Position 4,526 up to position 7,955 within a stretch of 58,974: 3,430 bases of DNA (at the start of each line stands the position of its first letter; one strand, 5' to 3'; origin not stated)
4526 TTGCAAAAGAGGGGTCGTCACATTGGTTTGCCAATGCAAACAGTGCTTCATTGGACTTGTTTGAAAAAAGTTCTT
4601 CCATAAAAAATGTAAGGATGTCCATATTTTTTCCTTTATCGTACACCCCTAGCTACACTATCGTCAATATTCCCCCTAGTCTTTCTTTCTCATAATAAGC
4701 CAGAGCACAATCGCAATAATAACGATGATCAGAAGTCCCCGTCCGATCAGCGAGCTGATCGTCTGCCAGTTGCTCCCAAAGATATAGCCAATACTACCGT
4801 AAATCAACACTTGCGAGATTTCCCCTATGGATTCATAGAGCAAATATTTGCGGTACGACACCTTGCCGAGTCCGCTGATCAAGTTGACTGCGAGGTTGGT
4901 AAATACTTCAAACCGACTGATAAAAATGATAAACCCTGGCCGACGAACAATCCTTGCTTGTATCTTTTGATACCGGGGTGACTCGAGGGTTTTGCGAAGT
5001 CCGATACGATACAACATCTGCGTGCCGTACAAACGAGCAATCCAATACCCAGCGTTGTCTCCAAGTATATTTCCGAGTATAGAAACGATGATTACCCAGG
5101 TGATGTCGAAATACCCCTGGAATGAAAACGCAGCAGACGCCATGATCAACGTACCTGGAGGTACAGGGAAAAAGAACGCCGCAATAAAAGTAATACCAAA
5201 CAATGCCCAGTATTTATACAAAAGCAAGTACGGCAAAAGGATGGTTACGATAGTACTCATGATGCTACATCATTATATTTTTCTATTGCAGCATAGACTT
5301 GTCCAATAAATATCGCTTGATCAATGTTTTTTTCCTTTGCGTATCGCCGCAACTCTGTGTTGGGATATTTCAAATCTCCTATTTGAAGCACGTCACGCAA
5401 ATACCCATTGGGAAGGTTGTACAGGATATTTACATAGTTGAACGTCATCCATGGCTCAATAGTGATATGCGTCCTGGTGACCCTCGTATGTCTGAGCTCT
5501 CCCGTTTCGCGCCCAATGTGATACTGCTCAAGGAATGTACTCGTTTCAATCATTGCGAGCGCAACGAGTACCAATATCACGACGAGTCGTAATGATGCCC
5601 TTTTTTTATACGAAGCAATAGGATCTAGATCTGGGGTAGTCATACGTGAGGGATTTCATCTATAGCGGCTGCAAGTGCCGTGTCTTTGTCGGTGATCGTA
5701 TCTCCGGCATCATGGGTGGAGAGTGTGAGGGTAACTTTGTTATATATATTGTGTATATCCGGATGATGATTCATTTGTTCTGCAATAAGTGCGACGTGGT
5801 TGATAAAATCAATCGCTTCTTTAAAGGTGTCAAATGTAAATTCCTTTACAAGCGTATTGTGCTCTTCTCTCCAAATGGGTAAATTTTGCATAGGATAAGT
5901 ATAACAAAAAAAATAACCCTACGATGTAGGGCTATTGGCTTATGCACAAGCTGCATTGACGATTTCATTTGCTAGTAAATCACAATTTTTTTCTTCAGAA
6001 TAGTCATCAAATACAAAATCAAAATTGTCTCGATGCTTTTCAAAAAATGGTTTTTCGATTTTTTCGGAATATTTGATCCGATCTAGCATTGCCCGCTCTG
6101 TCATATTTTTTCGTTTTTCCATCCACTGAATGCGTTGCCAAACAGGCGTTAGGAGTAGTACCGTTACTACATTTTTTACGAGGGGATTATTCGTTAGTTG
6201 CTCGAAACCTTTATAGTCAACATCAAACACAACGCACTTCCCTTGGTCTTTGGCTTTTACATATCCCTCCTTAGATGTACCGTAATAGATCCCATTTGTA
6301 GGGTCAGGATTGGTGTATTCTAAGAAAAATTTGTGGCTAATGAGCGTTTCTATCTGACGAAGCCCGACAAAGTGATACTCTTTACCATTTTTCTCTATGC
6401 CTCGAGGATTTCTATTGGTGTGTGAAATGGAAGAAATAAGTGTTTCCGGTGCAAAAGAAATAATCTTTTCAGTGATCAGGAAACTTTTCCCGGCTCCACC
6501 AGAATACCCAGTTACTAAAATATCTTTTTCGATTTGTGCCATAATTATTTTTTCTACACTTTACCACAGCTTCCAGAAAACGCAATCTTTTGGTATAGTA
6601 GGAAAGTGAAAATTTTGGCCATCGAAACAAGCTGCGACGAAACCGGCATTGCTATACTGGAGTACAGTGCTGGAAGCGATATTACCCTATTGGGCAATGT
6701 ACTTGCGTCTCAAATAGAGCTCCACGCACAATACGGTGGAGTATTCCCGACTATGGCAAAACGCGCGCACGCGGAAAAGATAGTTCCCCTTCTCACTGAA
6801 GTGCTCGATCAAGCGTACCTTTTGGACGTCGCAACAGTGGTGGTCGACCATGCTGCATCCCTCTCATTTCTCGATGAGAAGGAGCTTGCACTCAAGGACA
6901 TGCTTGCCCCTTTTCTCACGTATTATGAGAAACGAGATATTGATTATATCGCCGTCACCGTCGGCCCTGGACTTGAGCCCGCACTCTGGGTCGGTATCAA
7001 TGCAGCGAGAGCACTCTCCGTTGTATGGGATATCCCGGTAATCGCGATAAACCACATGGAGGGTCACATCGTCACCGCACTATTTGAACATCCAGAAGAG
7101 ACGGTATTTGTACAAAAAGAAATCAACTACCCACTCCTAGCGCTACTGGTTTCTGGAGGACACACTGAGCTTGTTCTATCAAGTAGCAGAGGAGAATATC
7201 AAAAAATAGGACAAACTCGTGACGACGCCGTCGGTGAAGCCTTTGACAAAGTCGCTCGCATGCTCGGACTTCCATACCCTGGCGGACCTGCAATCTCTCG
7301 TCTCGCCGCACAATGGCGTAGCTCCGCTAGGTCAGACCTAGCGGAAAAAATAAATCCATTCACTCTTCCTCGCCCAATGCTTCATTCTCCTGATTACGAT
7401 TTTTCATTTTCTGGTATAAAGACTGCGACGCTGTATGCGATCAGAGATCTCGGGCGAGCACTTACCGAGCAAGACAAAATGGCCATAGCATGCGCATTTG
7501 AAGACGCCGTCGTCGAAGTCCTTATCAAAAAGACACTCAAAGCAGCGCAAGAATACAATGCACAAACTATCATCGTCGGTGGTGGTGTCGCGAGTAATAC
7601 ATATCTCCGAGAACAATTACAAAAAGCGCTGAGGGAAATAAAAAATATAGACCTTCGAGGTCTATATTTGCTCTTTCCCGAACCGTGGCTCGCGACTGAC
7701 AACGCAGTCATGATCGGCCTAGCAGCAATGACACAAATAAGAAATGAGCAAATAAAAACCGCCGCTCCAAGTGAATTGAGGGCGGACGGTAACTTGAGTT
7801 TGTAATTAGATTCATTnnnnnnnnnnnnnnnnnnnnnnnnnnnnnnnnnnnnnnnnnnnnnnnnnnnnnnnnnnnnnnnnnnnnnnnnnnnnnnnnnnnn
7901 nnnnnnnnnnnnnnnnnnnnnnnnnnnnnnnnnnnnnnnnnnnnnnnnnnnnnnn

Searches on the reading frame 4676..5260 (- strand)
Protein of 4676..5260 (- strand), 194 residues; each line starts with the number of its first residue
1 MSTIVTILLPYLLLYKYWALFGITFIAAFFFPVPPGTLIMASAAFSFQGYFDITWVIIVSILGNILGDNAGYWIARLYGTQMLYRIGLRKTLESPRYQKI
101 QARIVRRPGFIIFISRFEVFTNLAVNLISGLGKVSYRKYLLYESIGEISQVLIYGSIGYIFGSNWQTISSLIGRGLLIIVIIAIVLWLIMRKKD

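Call 54: find_homologous_proteins(query=window:4676-5260:-, max_evalue=1e-20)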
Query window:4676-5260:- (194 aa): 131 proteins with E <= 1e-20 among 1520 candidates; the best 120 are listed.
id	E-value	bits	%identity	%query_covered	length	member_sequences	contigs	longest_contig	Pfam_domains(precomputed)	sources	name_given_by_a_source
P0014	1.3e-117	408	100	100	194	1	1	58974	PF09335.17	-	-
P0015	1.6e-85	304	73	99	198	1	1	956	PF09335.17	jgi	jgi:membrane protein DedA with SNARE-associated domain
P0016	2.1e-85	303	69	99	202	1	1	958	PF09335.17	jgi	-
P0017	3.5e-85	303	74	90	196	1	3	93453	PF09335.17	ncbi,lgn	-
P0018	1.2e-83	298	69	99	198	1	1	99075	PF09335.17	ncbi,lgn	-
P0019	1.3e-83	297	68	99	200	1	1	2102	PF09335.17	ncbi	-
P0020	3.8e-83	296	72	89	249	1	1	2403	PF09335.17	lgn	-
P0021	2.5e-81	290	67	99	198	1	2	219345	PF09335.17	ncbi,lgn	-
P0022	2.4e-80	287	68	90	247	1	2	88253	PF09335.17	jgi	jgi:membrane protein DedA with SNARE-associated domain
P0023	2.2e-76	274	65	87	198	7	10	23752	PF09335.17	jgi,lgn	jgi:membrane-associated protein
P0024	2.9e-74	267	66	90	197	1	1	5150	PF09335.17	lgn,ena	-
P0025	6.3e-74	266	67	90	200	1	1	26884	PF09335.17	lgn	-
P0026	4.6e-73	263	67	90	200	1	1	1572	PF09335.17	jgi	-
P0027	2.6e-72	261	64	90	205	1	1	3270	PF09335.17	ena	-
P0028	3.6e-72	260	67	90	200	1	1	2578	PF09335.17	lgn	-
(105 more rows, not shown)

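Call 55: find_encoding_contigs(protein=P0017, flank=10000, max_places=2)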
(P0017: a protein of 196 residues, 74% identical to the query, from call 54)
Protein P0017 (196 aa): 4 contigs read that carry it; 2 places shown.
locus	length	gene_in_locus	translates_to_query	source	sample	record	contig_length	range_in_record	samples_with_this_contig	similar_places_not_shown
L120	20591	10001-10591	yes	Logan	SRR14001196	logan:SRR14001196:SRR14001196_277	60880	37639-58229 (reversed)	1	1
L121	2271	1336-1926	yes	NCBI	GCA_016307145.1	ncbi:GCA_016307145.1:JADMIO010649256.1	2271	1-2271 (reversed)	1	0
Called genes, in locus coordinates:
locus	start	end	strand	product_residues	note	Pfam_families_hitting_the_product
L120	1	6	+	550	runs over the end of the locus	PF03023:MurJ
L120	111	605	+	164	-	-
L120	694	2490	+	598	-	PF00009:GTP_EFTU, PF03144:GTP_EFTU_D2, PF14492:EFG_III (weak), PF00679:EFG_C, PF06421:LepA_C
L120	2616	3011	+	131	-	PF04977:DivIC (weak)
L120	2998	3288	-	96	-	-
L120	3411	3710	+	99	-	-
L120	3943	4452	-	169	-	PF00011:HSP20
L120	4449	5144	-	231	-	PF13367:PrsW-protease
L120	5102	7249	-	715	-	PF00133:tRNA-synt_1, PF09334:tRNA-synt_1g, PF08264:Anticodon_1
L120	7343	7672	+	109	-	-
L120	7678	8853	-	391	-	PF00814:TsaD, PF22521:HypF_C_2 (weak)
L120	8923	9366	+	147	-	-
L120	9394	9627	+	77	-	PF01329:Pterin_4a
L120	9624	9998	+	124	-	-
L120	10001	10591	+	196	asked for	PF09335:VTT_dom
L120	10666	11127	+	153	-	-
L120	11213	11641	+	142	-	-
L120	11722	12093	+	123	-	-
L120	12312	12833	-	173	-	-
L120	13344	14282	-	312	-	PF00890:FAD_binding_2 (faint), PF01134:GIDA (faint), PF03486:HI0933_like (faint), PF07992:Pyr_redox_2, PF12831:FAD_oxidored (weak), PF13738:Pyr_redox_3, PF00070:Pyr_redox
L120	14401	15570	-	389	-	PF00091:Tubulin, PF12327:FtsZ_C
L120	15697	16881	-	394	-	PF11104:PilM_2, PF02491:SHS2_FTSA, PF14450:FtsA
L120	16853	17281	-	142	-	PF02130:YbeY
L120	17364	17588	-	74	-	-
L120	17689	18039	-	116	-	-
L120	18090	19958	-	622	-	PF17764:PriA_3primeBD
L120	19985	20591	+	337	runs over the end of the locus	PF00022:Actin, PF06723:MreB_Mbl, PF00012:HSP70, PF14450:FtsA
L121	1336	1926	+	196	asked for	PF09335:VTT_dom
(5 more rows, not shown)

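Call 56: find_encoding_contigs(protein=P0018, flank=10000, max_places=2)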
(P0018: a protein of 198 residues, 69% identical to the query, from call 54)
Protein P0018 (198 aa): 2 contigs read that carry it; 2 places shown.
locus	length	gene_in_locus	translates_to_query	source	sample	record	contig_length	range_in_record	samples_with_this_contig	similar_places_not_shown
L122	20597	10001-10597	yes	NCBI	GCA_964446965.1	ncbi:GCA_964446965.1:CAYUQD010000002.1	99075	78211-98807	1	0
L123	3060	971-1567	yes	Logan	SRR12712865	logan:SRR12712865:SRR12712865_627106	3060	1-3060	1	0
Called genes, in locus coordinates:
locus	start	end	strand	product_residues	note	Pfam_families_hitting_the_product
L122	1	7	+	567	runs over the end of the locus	PF03023:MurJ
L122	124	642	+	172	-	-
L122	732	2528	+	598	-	PF00009:GTP_EFTU, PF03144:GTP_EFTU_D2, PF14492:EFG_III (weak), PF00679:EFG_C, PF06421:LepA_C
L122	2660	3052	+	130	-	PF04977:DivIC (weak)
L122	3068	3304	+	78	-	PF00462:Glutaredoxin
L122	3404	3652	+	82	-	-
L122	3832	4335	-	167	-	PF00011:HSP20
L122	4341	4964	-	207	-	PF13367:PrsW-protease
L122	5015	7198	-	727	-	PF00133:tRNA-synt_1, PF09334:tRNA-synt_1g, PF00133:tRNA-synt_1, PF08264:Anticodon_1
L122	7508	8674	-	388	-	PF00814:TsaD, PF22521:HypF_C_2 (weak)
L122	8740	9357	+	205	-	PF00625:Guanylate_kin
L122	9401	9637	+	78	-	PF01329:Pterin_4a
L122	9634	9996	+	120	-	-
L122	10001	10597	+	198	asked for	PF09335:VTT_dom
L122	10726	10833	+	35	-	-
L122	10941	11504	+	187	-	-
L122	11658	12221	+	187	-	-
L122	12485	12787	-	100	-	-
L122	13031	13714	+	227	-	-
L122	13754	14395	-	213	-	-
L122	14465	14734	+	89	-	-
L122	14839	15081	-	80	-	-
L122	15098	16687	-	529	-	-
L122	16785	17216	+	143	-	-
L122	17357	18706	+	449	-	PF01555:N6_N4_Mtase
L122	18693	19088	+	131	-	-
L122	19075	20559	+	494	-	PF17289:Terminase_6C (weak)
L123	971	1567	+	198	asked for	PF09335:VTT_dom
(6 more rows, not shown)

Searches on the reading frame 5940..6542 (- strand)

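Call 82: search_protein_families(library=pfam, proteins=[window:5940-6542:-], max_evalue=0.001)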
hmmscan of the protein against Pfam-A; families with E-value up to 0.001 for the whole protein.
window:5940-6542:- (200 aa): 1 family
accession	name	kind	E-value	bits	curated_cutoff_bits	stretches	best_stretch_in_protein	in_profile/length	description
PF00625.27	Guanylate_kin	-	2.6e-23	83.1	25.2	1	9-192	6-177/182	Guanylate kinase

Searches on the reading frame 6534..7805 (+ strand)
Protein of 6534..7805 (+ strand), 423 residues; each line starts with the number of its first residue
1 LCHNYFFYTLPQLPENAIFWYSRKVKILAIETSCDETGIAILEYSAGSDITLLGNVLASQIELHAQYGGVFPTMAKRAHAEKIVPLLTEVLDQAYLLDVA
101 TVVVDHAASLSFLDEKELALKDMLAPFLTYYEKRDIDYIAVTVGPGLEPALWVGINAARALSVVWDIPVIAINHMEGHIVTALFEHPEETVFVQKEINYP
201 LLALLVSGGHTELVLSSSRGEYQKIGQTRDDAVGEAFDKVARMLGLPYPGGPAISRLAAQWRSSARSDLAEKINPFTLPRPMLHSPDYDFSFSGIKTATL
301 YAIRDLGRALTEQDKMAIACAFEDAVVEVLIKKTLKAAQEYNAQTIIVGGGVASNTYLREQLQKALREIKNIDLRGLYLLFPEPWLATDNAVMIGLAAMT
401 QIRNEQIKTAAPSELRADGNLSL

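Call 18: search_protein_families(library=ncbifam, proteins=[window:6534-7805:+], max_evalue=0.00001)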
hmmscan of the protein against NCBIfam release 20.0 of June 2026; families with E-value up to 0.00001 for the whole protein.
window:6534-7805:+ (423 aa): 6 families
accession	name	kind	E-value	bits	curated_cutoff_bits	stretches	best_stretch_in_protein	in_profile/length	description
TIGR03723.1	T6A_TsaD_YgjD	equivalog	2.4e-105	352.1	296.1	2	131-402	66-313/314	tRNA (adenosine(37)-N6)-threonylcarbamoyltransferase complex transferase subunit TsaD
TIGR00329.1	gcp_kae1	subfamily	1e-90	304.1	207.8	2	131-395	65-305/305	tRNA (adenosine(37)-N6)-threonylcarbamoyltransferase complex transferase subunit TsaD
TIGR03722.2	arch_KAE1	equivalog_domain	1.6e-43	149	375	1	131-408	63-303/323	KEOPS complex N(6)-L-threonylcarbamoyladenine synthase Kae1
NF007174.0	PRK09605.1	equivalog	1e-41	143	447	1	26-408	2-305/535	bifunctional N(6)-L-threonylcarbamoyladenine synthase/serine/threonine protein kinase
TIGR03725.1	T6A_YeaZ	equivalog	1.4e-09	38.2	69.3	0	132-183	51-102/212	tRNA (adenosine(37)-N6)-threonylcarbamoyltransferase complex dimerization subunit type 1 TsaB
TIGR00143.1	hypF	equivalog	1e-08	33.9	466.1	1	231-399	591-739/741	carbamoyltransferase HypF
